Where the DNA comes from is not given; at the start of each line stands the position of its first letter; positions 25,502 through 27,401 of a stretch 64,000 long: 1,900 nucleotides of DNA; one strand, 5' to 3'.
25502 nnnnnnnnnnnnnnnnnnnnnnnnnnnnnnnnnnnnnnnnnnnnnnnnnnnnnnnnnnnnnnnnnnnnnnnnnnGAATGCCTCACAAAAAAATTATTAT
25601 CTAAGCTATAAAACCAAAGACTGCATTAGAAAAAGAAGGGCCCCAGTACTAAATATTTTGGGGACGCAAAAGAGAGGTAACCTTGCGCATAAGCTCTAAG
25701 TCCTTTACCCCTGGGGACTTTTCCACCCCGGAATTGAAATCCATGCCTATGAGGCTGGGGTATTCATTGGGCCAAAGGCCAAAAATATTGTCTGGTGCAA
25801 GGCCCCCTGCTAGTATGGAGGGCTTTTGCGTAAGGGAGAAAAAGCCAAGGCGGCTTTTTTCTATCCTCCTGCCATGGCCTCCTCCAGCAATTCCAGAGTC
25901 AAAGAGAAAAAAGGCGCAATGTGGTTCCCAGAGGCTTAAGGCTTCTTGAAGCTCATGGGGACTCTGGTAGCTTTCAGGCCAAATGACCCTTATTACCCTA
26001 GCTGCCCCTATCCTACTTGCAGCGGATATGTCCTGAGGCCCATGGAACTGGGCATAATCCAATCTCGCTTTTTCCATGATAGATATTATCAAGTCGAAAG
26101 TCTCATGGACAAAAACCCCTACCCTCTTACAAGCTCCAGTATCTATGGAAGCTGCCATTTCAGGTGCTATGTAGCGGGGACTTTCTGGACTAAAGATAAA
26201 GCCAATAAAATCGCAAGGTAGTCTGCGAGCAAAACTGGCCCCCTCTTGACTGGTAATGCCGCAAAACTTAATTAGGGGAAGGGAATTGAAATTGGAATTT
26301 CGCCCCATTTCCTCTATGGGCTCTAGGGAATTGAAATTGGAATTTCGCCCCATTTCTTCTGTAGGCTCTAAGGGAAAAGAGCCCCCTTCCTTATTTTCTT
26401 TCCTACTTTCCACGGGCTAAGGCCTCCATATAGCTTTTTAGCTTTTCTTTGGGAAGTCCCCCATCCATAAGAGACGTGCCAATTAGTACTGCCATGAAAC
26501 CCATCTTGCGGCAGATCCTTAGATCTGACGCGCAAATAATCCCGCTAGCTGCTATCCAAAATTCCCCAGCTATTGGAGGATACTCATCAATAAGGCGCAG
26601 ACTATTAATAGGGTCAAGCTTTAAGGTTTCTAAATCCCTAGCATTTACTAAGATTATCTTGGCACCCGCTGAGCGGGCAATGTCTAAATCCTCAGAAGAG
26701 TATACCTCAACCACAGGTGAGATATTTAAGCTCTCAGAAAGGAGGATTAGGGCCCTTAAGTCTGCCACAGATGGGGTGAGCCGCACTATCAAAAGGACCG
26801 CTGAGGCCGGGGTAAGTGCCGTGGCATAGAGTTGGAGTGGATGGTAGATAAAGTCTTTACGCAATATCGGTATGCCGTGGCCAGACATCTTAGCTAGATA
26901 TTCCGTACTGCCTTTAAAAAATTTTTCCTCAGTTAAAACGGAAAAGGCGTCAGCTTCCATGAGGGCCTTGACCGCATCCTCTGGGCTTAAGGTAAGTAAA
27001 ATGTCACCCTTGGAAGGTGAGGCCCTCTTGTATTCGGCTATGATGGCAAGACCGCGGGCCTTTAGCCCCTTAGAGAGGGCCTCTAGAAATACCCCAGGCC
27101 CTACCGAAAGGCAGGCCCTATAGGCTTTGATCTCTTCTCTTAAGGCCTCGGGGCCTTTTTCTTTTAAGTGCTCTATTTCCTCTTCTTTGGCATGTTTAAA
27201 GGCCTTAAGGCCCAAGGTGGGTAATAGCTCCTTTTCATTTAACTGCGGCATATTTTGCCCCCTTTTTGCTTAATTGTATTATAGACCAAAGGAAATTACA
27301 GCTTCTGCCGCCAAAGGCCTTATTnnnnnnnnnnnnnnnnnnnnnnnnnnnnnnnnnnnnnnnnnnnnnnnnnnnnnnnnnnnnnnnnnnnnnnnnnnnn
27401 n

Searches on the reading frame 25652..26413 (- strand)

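Call 21: search_protein_families(library=pfam, proteins=[window:25652-26413:-])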
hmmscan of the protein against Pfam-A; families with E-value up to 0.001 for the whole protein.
window:25652-26413:- (254 aa): 1 family
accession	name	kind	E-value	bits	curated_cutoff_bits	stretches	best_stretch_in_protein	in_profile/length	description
PF00697.28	PRAI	-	2.2e-31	109.5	22.7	1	49-245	2-190/193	N-(5'phosphoribosyl)anthranilate (PRA) isomerase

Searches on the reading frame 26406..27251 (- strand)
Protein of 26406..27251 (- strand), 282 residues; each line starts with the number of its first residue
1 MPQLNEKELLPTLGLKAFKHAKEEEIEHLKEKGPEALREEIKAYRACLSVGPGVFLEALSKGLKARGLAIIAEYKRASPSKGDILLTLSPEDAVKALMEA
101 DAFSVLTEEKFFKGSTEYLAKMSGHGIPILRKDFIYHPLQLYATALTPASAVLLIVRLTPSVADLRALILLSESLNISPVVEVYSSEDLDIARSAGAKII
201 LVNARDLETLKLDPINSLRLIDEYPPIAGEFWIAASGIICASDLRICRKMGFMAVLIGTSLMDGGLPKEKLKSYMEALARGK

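Call 21: search_protein_families(library=pfam, proteins=[window:26406-27251:-])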
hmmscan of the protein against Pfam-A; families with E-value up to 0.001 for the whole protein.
window:26406-27251:- (282 aa): 1 family
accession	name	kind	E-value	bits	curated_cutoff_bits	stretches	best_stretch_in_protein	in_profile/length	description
PF00218.27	IGPS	-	7.4e-49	166.7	27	1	20-265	6-245/254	Indole-3-glycerol phosphate synthase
